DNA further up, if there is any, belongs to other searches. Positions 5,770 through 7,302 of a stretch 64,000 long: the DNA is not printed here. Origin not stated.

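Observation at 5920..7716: Bona fide HydF-like [FeFe]-hydrogenase maturase GTPase, apparently orphan, fused in an operon with a small SAM methyltransferase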

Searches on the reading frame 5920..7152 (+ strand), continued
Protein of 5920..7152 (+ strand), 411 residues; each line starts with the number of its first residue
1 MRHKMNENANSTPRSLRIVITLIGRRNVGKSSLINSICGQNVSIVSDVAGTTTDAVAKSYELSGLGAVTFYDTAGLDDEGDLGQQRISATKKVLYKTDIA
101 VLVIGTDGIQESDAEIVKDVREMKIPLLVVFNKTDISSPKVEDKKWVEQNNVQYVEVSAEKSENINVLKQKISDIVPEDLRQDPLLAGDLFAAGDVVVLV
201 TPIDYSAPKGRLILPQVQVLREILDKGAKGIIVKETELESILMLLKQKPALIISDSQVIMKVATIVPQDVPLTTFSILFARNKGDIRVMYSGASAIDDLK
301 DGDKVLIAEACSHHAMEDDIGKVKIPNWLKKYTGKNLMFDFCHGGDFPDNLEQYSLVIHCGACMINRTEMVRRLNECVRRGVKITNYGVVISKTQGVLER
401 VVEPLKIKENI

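Call 9: find_homologous_proteins(query=window:5920-7152:+)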
Query window:5920-7152:+ (411 aa): 7999 proteins with E <= 0.001 among 8000 candidates; the best 120 are listed.
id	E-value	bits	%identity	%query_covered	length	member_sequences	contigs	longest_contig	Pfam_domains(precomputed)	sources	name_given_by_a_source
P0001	2.4e-261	884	100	99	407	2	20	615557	PF18128.8,PF01926.30,PF00350.30,PF02421.25,PF18133.8,PF03193.23,PF00071.29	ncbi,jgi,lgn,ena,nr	ncbi:MAG: [FeFe] hydrogenase H-cluster maturation GTPase HydF [Alphaproteobacteria bacterium]|nr:[Fe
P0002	2.7e-213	726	80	98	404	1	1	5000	PF18128.8,PF01926.30,PF02421.25,PF18133.8,PF03193.23,PF16897.11,PF00071.29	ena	-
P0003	4.8e-196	669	73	98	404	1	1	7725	PF18128.8,PF01926.30,PF00350.30,PF02421.25,PF00009.34,PF18133.8,PF03193.23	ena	-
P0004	5.6e-195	666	73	98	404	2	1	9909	PF18128.8,PF01926.30,PF00350.30,PF02421.25,PF00009.34,PF18133.8,PF03193.23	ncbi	-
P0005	1.2e-190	652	73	99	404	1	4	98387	PF18128.8,PF01926.30,PF02421.25,PF00009.34,PF18133.8,PF03193.23,PF00071.29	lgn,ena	-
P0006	1.5e-190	651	72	98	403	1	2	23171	PF18128.8,PF01926.30,PF02421.25,PF00009.34,PF18133.8,PF03193.23,PF00071.29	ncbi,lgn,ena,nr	ncbi:MAG: [Alphaproteobacteria bacterium]|nr:[FeFe] hydrogenase H-cluster maturation GTPase HydF [Al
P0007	2.1e-190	651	72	98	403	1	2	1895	PF18128.8,PF01926.30,PF02421.25,PF00009.34,PF18133.8,PF03193.23,PF00071.29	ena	-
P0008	2.4e-190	651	72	98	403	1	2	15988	PF18128.8,PF01926.30,PF02421.25,PF00009.34,PF18133.8,PF03193.23,PF00071.29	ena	-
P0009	2.4e-190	651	73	98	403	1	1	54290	PF18128.8,PF01926.30,PF02421.25,PF00009.34,PF18133.8,PF03193.23,PF00071.29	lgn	-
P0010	1.8e-189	648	72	98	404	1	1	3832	PF18128.8,PF01926.30,PF02421.25,PF00009.34,PF18133.8,PF03193.23,PF00071.29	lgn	-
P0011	3.2e-188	644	71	98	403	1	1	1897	PF18128.8,PF01926.30,PF02421.25,PF00009.34,PF18133.8,PF03193.23,PF00071.29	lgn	-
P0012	4.7e-185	633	70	98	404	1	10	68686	PF18128.8,PF01926.30,PF00350.30,PF02421.25,PF00009.34,PF18133.8,PF03193.23,PF00071.29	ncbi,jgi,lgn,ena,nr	ncbi:MAG: [FeFe] hydrogenase H-cluster maturation GTPase HydF [Alphaproteobacteria bacterium]|nr:[Fe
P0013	5.8e-185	633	69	98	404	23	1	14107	PF18128.8,PF01926.30,PF00350.30,PF02421.25,PF18133.8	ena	-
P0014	3.0e-183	627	68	98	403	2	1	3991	PF18128.8,PF01926.30,PF00350.30,PF02421.25,PF00009.34,PF18133.8,PF03193.23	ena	-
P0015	4.2e-183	627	67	98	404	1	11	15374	PF18128.8,PF01926.30,PF00350.30,PF02421.25,PF00009.34,PF18133.8,PF03193.23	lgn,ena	-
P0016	7.7e-183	626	68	98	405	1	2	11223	PF18128.8,PF01926.30,PF00350.30,PF02421.25,PF18133.8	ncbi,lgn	-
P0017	1.1e-181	622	67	99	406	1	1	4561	PF18128.8,PF01926.30,PF00350.30,PF02421.25,PF18133.8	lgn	-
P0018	2.0e-181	621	67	99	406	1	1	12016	PF18128.8,PF01926.30,PF00350.30,PF02421.25,PF18133.8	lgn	-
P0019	3.3e-181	621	67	98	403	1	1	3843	PF18128.8,PF01926.30,PF00350.30,PF02421.25,PF00009.34,PF18133.8,PF03193.23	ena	-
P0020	1.1e-180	619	67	99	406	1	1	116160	PF18128.8,PF01926.30,PF00350.30,PF02421.25,PF18133.8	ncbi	-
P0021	1.3e-180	619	67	99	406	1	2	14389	PF18128.8,PF01926.30,PF00350.30,PF02421.25,PF18133.8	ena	-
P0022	3.5e-180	617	67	99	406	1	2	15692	PF18128.8,PF01926.30,PF00350.30,PF02421.25,PF18133.8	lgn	-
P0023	4.3e-180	617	69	98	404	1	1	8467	PF18128.8,PF01926.30,PF00350.30,PF02421.25,PF18133.8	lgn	-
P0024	4.4e-180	617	67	98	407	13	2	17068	PF18128.8,PF01926.30,PF00350.30,PF02421.25,PF00009.34,PF18133.8,PF03193.23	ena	-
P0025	6.8e-180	616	67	99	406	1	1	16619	PF18128.8,PF01926.30,PF00350.30,PF02421.25,PF18133.8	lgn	-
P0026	7.1e-180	616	67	99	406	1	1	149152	PF18128.8,PF01926.30,PF00350.30,PF02421.25,PF18133.8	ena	-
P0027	2.6e-179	614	68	97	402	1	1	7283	PF18128.8,PF01926.30,PF00350.30,PF02421.25,PF00009.34,PF18133.8,PF03193.23,PF00071.29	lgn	-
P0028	2.8e-179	614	66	99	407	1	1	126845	PF18128.8,PF01926.30,PF00350.30,PF02421.25,PF18133.8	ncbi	-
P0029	4.9e-179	614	66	98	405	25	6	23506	PF18128.8,PF01926.30,PF00350.30,PF02421.25,PF00009.34,PF18133.8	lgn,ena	-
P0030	6.8e-179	613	66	99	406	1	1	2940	PF18128.8,PF01926.30,PF00350.30,PF02421.25,PF18133.8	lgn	-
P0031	1.5e-178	612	67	97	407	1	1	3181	PF18128.8,PF01926.30,PF00350.30,PF02421.25,PF00009.34,PF18133.8,PF03193.23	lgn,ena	-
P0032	1.8e-178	612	66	99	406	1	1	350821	PF18128.8,PF01926.30,PF00350.30,PF02421.25,PF18133.8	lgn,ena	-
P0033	3.4e-178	611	66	99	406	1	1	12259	PF18128.8,PF01926.30,PF00350.30,PF02421.25,PF18133.8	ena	-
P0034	1.2e-177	609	66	97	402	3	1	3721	PF18128.8,PF01926.30,PF00350.30,PF02421.25,PF00009.34,PF18133.8,PF03193.23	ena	-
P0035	8.9e-176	603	69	97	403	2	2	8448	PF18128.8,PF01926.30,PF00350.30,PF02421.25,PF00009.34,PF18133.8,PF03193.23,PF00071.29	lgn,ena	-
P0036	2.0e-175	602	66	97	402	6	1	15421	PF18128.8,PF01926.30,PF00350.30,PF02421.25,PF00009.34,PF18133.8,PF03193.23,PF00071.29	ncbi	-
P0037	5.5e-175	600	67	98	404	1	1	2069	PF18128.8,PF01926.30,PF00350.30,PF02421.25,PF00009.34,PF18133.8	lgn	-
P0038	1.1e-174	599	66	98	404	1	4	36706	PF18128.8,PF01926.30,PF00350.30,PF02421.25,PF00009.34,PF18133.8,PF03193.23,PF00071.29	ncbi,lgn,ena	-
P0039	1.3e-173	596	66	98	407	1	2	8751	PF18128.8,PF01926.30,PF00350.30,PF00009.34,PF18133.8,PF03193.23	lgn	-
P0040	4.8e-173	594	66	98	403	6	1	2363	PF18128.8,PF01926.30,PF00350.30,PF02421.25,PF18133.8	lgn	-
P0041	1.5e-172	592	67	97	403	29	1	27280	PF18128.8,PF01926.30,PF02421.25,PF00009.34,PF18133.8,PF03193.23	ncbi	-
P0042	1.2e-171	589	64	98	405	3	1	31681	PF18128.8,PF01926.30,PF00350.30,PF02421.25,PF00009.34,PF18133.8,PF03193.23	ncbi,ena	-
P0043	2.1e-171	588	66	98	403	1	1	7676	PF18128.8,PF01926.30,PF00350.30,PF02421.25,PF00009.34,PF18133.8,PF03193.23,PF00071.29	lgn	-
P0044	5.8e-171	587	65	98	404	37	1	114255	PF18128.8,PF01926.30,PF00350.30,PF00009.34,PF18133.8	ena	-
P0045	6.7e-171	587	65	98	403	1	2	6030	PF18128.8,PF01926.30,PF00350.30,PF02421.25,PF00009.34,PF18133.8,PF03193.23,PF00071.29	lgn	-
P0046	6.9e-171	587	65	98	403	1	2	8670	PF18128.8,PF01926.30,PF00350.30,PF02421.25,PF00009.34,PF18133.8,PF03193.23,PF00071.29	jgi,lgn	-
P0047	7.8e-171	587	65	98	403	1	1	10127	PF18128.8,PF01926.30,PF00350.30,PF02421.25,PF00009.34,PF18133.8,PF03193.23,PF00071.29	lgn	-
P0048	9.4e-171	586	65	98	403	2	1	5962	PF18128.8,PF01926.30,PF00350.30,PF02421.25,PF00009.34,PF18133.8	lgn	-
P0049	1.4e-170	586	66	98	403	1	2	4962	PF18128.8,PF01926.30,PF00350.30,PF02421.25,PF18133.8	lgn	-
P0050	1.4e-170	586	65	98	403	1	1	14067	PF18128.8,PF01926.30,PF00350.30,PF02421.25,PF00009.34,PF18133.8,PF03193.23,PF00071.29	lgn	-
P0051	1.6e-170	586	65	98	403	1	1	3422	PF18128.8,PF01926.30,PF00350.30,PF02421.25,PF00009.34,PF18133.8,PF03193.23,PF00071.29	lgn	-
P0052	1.4e-169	582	65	99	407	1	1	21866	PF18128.8,PF01926.30,PF00350.30,PF02421.25,PF00009.34,PF18133.8,PF03193.23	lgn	-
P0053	1.6e-169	582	66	97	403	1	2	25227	PF18128.8,PF01926.30,PF00350.30,PF02421.25,PF00009.34,PF18133.8,PF03193.23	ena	-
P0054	4.3e-169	581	65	98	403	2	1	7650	PF18128.8,PF01926.30,PF00350.30,PF02421.25,PF00009.34,PF18133.8,PF03193.23,PF00071.29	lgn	-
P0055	4.8e-169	581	66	95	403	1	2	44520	PF18128.8,PF01926.30,PF00350.30,PF02421.25,PF00009.34,PF18133.8,PF03193.23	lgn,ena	-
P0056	1.0e-168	580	66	95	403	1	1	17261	PF18128.8,PF01926.30,PF00350.30,PF02421.25,PF00009.34,PF18133.8,PF03193.23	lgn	-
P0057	1.4e-168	579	66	97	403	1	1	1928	PF18128.8,PF01926.30,PF00350.30,PF02421.25,PF18133.8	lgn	-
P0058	6.9e-168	577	66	98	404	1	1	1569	PF18128.8,PF01926.30,PF00350.30,PF02421.25,PF00009.34,PF18133.8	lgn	-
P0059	7.5e-168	577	66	98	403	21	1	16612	PF18128.8,PF01926.30,PF00350.30,PF02421.25,PF00009.34,PF18133.8,PF03193.23,PF00071.29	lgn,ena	-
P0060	9.6e-168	576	66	98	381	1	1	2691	PF18128.8,PF01926.30,PF00350.30,PF02421.25,PF18133.8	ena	-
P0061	1.3e-167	576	63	98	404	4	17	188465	PF18128.8,PF01926.30,PF00350.30,PF02421.25,PF18133.8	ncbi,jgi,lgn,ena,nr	ncbi:MAG: [FeFe] hydrogenase H-cluster maturation GTPase HydF [Alphaproteobacteria bacterium]|nr:[Fe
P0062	2.1e-167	575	64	96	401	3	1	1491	PF18128.8,PF01926.30,PF00350.30,PF02421.25,PF00009.34,PF18133.8,PF03193.23,PF00071.29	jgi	-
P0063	2.5e-167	575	65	97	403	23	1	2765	PF18128.8,PF01926.30,PF00350.30,PF02421.25,PF18133.8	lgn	-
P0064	4.4e-166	571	63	98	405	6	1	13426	PF18128.8,PF01926.30,PF00350.30,PF02421.25,PF18133.8,PF03193.23,PF00071.29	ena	-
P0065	2.7e-165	568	62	98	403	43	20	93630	PF18128.8,PF01926.30,PF00350.30,PF02421.25,PF00009.34,PF18133.8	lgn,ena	-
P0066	3.5e-164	565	63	97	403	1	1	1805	PF18128.8,PF01926.30,PF02421.25,PF18133.8,PF03193.23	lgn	-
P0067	3.7e-164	565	62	97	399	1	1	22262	PF18128.8,PF01926.30,PF00350.30,PF02421.25,PF18133.8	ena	-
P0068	3.9e-163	561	66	92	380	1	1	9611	PF18128.8,PF01926.30,PF00350.30,PF02421.25,PF00009.34,PF18133.8,PF03193.23,PF00071.29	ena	-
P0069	8.3e-162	557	63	98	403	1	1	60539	PF18128.8,PF01926.30,PF00350.30,PF02421.25,PF00009.34,PF18133.8,PF00071.29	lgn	-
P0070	2.8e-161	555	62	98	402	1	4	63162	PF18128.8,PF01926.30,PF02421.25,PF00009.34,PF18133.8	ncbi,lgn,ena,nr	ncbi:MAG: [Alphaproteobacteria bacterium]|nr:[FeFe] hydrogenase H-cluster maturation GTPase HydF [Al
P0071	3.8e-161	555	62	96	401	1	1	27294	PF18128.8,PF01926.30,PF00350.30,PF02421.25,PF18133.8,PF03193.23,PF00071.29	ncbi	-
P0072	1.1e-160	553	63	95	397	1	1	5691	PF18128.8,PF01926.30,PF00350.30,PF18133.8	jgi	-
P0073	3.5e-160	551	63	97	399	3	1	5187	PF18128.8,PF01926.30,PF02421.25,PF18133.8,PF03193.23,PF00071.29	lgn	-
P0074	2.6e-159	549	61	97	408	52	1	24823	PF18128.8,PF01926.30,PF00350.30,PF02421.25,PF18133.8,PF03193.23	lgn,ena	-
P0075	3.1e-159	548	61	97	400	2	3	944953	PF18128.8,PF01926.30,PF00350.30,PF02421.25,PF18133.8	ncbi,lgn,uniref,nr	ncbi:[FeFe] hydrogenase H-cluster maturation GTPase HydF [Maridesulfovibrio frigidus]|uniref:[FeFe] 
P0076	3.7e-159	548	62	97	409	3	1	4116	PF18128.8,PF01926.30,PF00350.30,PF02421.25,PF00009.34,PF18133.8,PF03193.23,PF00071.29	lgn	-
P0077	5.2e-159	548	63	96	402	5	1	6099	PF18128.8,PF01926.30,PF02421.25,PF18133.8,PF03193.23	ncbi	-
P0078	7.7e-158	544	60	97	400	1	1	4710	PF18128.8,PF01926.30,PF00350.30,PF02421.25,PF00009.34,PF18133.8,PF03193.23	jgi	jgi:[FeFe] hydrogenase H-cluster maturation GTPase HydF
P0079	1.8e-157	543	61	96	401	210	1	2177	PF18128.8,PF01926.30,PF00350.30,PF02421.25,PF00009.34,PF18133.8,PF03193.23,PF00071.29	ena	-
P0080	2.6e-156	539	61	98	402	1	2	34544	PF18128.8,PF01926.30,PF02421.25,PF18133.8,PF00071.29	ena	-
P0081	3.5e-156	538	58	97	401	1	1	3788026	PF18128.8,PF01926.30,PF00350.30,PF02421.25,PF18133.8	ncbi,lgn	ncbi:MAG: [FeFe] hydrogenase H-cluster maturation GTPase HydF [Desulfovibrio sp.]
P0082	5.5e-156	538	60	97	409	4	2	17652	PF18128.8,PF01926.30,PF00350.30,PF02421.25,PF00009.34,PF18133.8,PF03193.23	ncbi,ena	-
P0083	6.2e-156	537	58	97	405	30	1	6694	PF18128.8,PF01926.30,PF00350.30,PF02421.25,PF00009.34,PF18133.8,PF03193.23,PF00071.29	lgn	-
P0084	6.7e-156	537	60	97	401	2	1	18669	PF18128.8,PF01926.30,PF00350.30,PF02421.25,PF18133.8,PF00071.29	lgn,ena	-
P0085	7.2e-156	537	60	97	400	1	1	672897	PF18128.8,PF01926.30,PF00350.30,PF02421.25,PF18133.8,PF00071.29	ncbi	-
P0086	8.7e-156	537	61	97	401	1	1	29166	PF18128.8,PF01926.30,PF02421.25,PF00009.34,PF18133.8,PF03193.23,PF00071.29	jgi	-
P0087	1.4e-155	536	61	97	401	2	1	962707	PF18128.8,PF01926.30,PF00350.30,PF02421.25,PF18133.8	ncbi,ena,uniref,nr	ncbi:[FeFe] hydrogenase H-cluster maturation GTPase HydF [uncultured Pseudodesulfovibrio sp.]|uniref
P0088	1.8e-155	536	60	97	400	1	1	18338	PF18128.8,PF01926.30,PF00350.30,PF02421.25,PF18133.8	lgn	-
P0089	2.5e-155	535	62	96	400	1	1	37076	PF18128.8,PF01926.30,PF00350.30,PF02421.25,PF18133.8,PF03193.23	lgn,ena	-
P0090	2.9e-155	535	61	96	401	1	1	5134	PF18128.8,PF01926.30,PF00350.30,PF02421.25,PF18133.8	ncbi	-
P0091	3.5e-155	535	59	97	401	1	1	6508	PF18128.8,PF01926.30,PF00350.30,PF02421.25,PF18133.8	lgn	-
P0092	4.3e-155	535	60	96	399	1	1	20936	PF18128.8,PF01926.30,PF00350.30,PF02421.25,PF00009.34,PF18133.8,PF03193.23,PF00071.29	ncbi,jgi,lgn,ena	-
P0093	5.3e-155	534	62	97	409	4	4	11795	PF18128.8,PF01926.30,PF00350.30,PF02421.25,PF00009.34,PF18133.8,PF03193.23,PF00071.29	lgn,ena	-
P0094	7.8e-155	534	59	97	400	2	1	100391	PF18128.8,PF01926.30,PF02421.25,PF18133.8,PF00071.29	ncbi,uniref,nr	ncbi:[FeFe] hydrogenase H-cluster maturation GTPase HydF [Maridesulfovibrio ferrireducens]|uniref:[F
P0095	9.6e-155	534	60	96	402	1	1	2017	PF18128.8,PF01926.30,PF00350.30,PF02421.25,PF18133.8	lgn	-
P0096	1.1e-154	533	59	97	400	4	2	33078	PF18128.8,PF01926.30,PF00350.30,PF02421.25,PF18133.8,PF03193.23,PF00071.29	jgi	-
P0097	1.1e-154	533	59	98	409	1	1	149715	PF18128.8,PF01926.30,PF00350.30,PF02421.25,PF00009.34,PF18133.8,PF03193.23,PF00071.29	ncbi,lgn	ncbi:MAG: [FeFe] hydrogenase H-cluster maturation GTPase HydF [Alphaproteobacteria bacterium]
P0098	1.2e-154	533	59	97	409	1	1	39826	PF18128.8,PF01926.30,PF00350.30,PF02421.25,PF18133.8,PF00071.29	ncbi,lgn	-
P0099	1.3e-154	533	59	97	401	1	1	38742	PF18128.8,PF01926.30,PF00350.30,PF02421.25,PF18133.8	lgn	-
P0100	1.4e-154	533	60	96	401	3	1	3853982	PF18128.8,PF01926.30,PF00350.30,PF02421.25,PF18133.8,PF03193.23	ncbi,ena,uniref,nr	ncbi:[FeFe] hydrogenase H-cluster maturation GTPase HydF [uncultured Pseudodesulfovibrio sp.]|uniref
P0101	2.0e-154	533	60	98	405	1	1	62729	PF18128.8,PF01926.30,PF02421.25,PF00009.34,PF18133.8,PF03193.23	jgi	-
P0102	2.5e-154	532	59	97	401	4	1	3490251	PF18128.8,PF01926.30,PF00350.30,PF02421.25,PF00009.34,PF18133.8,PF00071.29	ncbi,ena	-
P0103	2.6e-154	532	58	96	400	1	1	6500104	PF18128.8,PF01926.30,PF00350.30,PF02421.25,PF00009.34,PF18133.8,PF03193.23,PF00071.29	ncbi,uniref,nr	ncbi:[FeFe] hydrogenase H-cluster maturation GTPase HydF [Desulfomonile tiedjei]|uniref:Iron-only hy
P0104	2.9e-154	532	60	96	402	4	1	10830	PF18128.8,PF01926.30,PF00350.30,PF02421.25,PF00009.34,PF18133.8,PF00071.29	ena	-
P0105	3.0e-154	532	60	97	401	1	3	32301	PF18128.8,PF01926.30,PF02421.25,PF00009.34,PF18133.8,PF00071.29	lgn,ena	-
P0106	3.2e-154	532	60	97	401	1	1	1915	PF18128.8,PF01926.30,PF02421.25,PF00009.34,PF18133.8,PF00071.29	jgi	-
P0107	3.8e-154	532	59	97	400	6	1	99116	PF18128.8,PF01926.30,PF00350.30,PF02421.25,PF18133.8,PF00071.29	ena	-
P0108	4.9e-154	531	60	96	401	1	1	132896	PF18128.8,PF01926.30,PF00350.30,PF02421.25,PF18133.8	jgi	jgi:[FeFe] hydrogenase H-cluster maturation GTPase HydF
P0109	5.6e-154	531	59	97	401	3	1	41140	PF18128.8,PF01926.30,PF00350.30,PF02421.25,PF18133.8,PF00071.29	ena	-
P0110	6.7e-154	531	59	97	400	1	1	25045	PF18128.8,PF01926.30,PF00350.30,PF02421.25,PF00009.34,PF18133.8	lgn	-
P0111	1.4e-153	530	60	97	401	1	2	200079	PF18128.8,PF01926.30,PF02421.25,PF18133.8,PF00071.29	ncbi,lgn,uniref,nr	ncbi:[FeFe] hydrogenase H-cluster maturation GTPase HydF [Maridesulfovibrio zosterae]|uniref:[FeFe] 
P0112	1.9e-153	529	60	96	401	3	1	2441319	PF18128.8,PF01926.30,PF00350.30,PF02421.25,PF18133.8,PF03193.23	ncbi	ncbi:MAG: [FeFe] hydrogenase H-cluster maturation GTPase HydF [Solidesulfovibrio sp.]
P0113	1.9e-153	529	60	96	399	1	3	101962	PF18128.8,PF01926.30,PF00350.30,PF02421.25,PF00009.34,PF18133.8,PF03193.23,PF00071.29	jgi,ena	jgi:[FeFe] hydrogenase H-cluster maturation GTPase HydF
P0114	2.0e-153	529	59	96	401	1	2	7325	PF18128.8,PF01926.30,PF00350.30,PF02421.25,PF00009.34,PF18133.8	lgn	-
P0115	2.1e-153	529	59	97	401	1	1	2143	PF18128.8,PF01926.30,PF00350.30,PF02421.25,PF18133.8,PF00071.29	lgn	-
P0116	2.8e-153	529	77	78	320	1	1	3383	PF18128.8,PF01926.30,PF02421.25,PF18133.8,PF03193.23,PF16897.11,PF00071.29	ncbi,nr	ncbi:MAG: [Alphaproteobacteria bacterium]|nr:[FeFe] hydrogenase H-cluster maturation GTPase HydF [Al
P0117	3.1e-153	529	58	98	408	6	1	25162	PF18128.8,PF01926.30,PF00350.30,PF02421.25,PF00009.34,PF18133.8,PF00071.29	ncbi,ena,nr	ncbi:MAG: [FeFe] hydrogenase H-cluster maturation GTPase HydF [Desulfovibrio sp. S3730MH75]|nr:MAG: 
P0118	3.2e-153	529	58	97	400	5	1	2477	PF18128.8,PF01926.30,PF02421.25,PF18133.8,PF03193.23,PF00071.29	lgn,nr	nr:[FeFe] hydrogenase H-cluster maturation GTPase HydF [Pseudodesulfovibrio sp.]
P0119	4.1e-153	528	60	96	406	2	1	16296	PF18128.8,PF01926.30,PF08477.20,PF00350.30,PF02421.25,PF00009.34,PF18133.8,PF03193.23,PF16897.11,PF00071.29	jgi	-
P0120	5.1e-153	528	61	97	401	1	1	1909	PF18128.8,PF01926.30,PF00350.30,PF02421.25,PF00009.34,PF18133.8,PF03193.23,PF00071.29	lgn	-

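Call 10: find_encoding_contigs(protein=P0001, flank=10000, max_places=10)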
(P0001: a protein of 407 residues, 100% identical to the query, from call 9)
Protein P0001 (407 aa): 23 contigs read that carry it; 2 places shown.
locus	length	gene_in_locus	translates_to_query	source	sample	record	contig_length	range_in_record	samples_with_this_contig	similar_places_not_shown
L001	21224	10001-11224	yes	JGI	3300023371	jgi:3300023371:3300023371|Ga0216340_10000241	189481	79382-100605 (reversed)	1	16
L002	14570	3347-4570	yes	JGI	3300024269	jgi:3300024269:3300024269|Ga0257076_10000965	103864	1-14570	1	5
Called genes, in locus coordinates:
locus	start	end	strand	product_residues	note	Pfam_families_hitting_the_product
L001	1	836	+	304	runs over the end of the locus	-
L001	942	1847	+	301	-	-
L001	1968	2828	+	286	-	-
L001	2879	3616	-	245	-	PF00106:adh_short, PF08659:KR, PF13460:NAD_binding_10 (faint), PF13561:adh_short_C2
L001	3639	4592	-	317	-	PF00698:Acyl_transf_1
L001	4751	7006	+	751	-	PF13491:FtsK_4TM, PF17854:FtsK_alpha, PF01580:FtsK_SpoIIIE, PF09397:FtsK_gamma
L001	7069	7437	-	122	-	-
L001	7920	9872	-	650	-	PF00999:Na_H_Exchanger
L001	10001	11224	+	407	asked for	PF03193:RsgA_GTPase (faint), PF00071:Ras, PF00350:Dynamin_N (faint), PF01926:MMR_HSR1, PF02421:FeoB_N, PF18128:HydF_dimer, PF18133:HydF_tetramer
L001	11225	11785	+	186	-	PF02390:Methyltransf_4, PF13847:Methyltransf_31 (weak), PF13649:Methyltransf_25 (faint)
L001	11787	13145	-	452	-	PF02233:PNTB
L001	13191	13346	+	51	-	-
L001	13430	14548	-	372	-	PF05222:AlaDh_PNT_N, PF02826:2-Hacid_dh_C (faint), PF01262:AlaDh_PNT_C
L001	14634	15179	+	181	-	PF02417:Chromate_transp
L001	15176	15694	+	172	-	PF02417:Chromate_transp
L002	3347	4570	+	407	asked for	PF03193:RsgA_GTPase (faint), PF00071:Ras, PF00350:Dynamin_N (faint), PF01926:MMR_HSR1, PF02421:FeoB_N, PF18128:HydF_dimer, PF18133:HydF_tetramer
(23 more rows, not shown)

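Call 12: find_encoding_contigs(protein=P0005, flank=10000, max_places=2)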
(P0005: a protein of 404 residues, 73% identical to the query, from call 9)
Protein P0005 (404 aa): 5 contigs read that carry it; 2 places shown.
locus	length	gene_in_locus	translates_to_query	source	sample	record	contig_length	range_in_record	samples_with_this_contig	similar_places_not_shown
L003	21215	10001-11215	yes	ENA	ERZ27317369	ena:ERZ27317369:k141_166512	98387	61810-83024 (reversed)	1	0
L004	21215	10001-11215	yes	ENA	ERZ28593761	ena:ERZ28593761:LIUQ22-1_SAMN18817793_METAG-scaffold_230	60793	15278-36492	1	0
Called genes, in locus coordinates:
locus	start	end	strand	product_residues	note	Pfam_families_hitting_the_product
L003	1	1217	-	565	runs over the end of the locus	PF01590:GAF, PF01966:HD (faint), PF13487:HD_5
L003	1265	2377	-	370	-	PF10098:DUF2336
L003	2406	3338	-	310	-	PF01832:Glucosaminidase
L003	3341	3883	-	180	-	PF08712:Nfu_N, PF01106:NifU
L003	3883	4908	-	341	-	PF10095:DUF2333 (faint)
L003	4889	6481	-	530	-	PF03023:MurJ, PF01554:MatE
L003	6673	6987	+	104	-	-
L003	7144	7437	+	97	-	-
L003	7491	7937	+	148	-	PF01230:HIT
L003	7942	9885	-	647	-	PF00999:Na_H_Exchanger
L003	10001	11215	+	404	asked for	PF02421:FeoB_N, PF03193:RsgA_GTPase (faint), PF00071:Ras (weak), PF01926:MMR_HSR1, PF00009:GTP_EFTU (weak), PF18128:HydF_dimer, PF18133:HydF_tetramer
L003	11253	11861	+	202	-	PF02390:Methyltransf_4, PF13847:Methyltransf_31, PF13649:Methyltransf_25 (weak)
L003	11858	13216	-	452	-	PF02233:PNTB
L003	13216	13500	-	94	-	PF12769:PNTB_4TM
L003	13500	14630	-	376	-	PF05222:AlaDh_PNT_N, PF01262:AlaDh_PNT_C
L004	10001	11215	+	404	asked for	PF02421:FeoB_N, PF03193:RsgA_GTPase (faint), PF00071:Ras (weak), PF01926:MMR_HSR1, PF00009:GTP_EFTU (weak), PF18128:HydF_dimer, PF18133:HydF_tetramer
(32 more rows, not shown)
